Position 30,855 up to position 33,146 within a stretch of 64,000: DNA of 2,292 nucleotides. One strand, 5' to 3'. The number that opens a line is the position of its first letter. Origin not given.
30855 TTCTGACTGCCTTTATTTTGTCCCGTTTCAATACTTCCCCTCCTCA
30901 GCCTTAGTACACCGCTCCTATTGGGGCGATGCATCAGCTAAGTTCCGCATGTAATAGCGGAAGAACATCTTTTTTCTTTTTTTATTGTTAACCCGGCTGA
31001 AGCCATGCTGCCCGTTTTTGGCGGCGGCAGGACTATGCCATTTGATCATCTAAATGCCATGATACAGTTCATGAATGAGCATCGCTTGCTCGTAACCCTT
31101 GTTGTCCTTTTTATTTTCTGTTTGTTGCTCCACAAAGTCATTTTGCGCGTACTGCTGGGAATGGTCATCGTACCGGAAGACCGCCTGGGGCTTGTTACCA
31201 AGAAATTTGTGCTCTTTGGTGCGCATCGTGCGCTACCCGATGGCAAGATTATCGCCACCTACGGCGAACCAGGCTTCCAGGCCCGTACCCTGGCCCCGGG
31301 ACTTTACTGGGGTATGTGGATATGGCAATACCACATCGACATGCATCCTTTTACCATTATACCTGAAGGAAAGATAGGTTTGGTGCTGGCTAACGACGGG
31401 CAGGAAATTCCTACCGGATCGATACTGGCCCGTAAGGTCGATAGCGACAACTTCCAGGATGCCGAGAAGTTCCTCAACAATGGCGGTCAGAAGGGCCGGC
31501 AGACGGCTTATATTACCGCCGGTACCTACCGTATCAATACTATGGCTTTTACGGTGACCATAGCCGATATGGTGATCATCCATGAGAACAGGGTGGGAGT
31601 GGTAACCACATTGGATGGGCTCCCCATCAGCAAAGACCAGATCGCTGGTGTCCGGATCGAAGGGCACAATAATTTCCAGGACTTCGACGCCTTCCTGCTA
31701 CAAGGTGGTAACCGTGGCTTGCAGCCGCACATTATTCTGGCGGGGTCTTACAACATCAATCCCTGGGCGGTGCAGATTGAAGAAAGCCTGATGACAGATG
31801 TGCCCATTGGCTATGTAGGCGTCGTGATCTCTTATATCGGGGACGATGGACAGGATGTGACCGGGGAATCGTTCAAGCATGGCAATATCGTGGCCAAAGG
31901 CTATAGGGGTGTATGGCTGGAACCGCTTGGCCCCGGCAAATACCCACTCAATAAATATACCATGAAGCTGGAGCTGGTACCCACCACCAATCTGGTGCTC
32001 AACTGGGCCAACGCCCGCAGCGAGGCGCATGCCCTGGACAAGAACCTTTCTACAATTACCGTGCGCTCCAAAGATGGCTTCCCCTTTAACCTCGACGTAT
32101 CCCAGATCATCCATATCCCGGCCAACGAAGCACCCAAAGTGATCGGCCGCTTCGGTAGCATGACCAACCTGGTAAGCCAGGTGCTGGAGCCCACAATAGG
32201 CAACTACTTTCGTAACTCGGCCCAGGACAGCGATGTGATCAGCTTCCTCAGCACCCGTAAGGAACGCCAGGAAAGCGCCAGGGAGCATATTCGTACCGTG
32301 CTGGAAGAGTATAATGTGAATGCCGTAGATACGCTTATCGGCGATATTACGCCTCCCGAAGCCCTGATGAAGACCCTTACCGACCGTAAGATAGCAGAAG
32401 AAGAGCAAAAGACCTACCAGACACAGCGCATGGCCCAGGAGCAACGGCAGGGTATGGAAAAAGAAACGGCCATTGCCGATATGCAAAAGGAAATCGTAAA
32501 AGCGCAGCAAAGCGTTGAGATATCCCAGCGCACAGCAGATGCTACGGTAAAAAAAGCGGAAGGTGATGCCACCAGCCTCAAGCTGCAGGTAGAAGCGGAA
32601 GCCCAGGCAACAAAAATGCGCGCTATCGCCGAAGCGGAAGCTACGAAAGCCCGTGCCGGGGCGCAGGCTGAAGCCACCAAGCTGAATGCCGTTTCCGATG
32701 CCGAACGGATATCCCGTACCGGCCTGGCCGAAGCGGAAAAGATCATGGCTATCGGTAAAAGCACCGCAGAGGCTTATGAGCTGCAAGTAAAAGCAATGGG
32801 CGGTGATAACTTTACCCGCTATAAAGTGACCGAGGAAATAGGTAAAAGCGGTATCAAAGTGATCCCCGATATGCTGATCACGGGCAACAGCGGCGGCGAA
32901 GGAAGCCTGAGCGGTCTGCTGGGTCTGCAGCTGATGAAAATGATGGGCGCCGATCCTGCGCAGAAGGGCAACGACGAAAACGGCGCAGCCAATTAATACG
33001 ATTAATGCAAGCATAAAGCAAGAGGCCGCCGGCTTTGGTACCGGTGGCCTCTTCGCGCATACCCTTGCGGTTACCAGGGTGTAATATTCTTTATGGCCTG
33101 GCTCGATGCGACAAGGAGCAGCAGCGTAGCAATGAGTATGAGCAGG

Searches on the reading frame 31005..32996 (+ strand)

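Call 29: search_protein_families(library=pfam, proteins=[window:31005-32996:+], max_evalue=0.00001)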
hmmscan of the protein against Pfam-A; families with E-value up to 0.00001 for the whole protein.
window:31005-32996:+ (663 aa): 1 family
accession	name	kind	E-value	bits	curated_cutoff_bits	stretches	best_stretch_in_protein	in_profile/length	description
PF01145.31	Band_7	-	5.6e-22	79.1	23.6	1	266-478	3-175/176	SPFH domain / Band 7 family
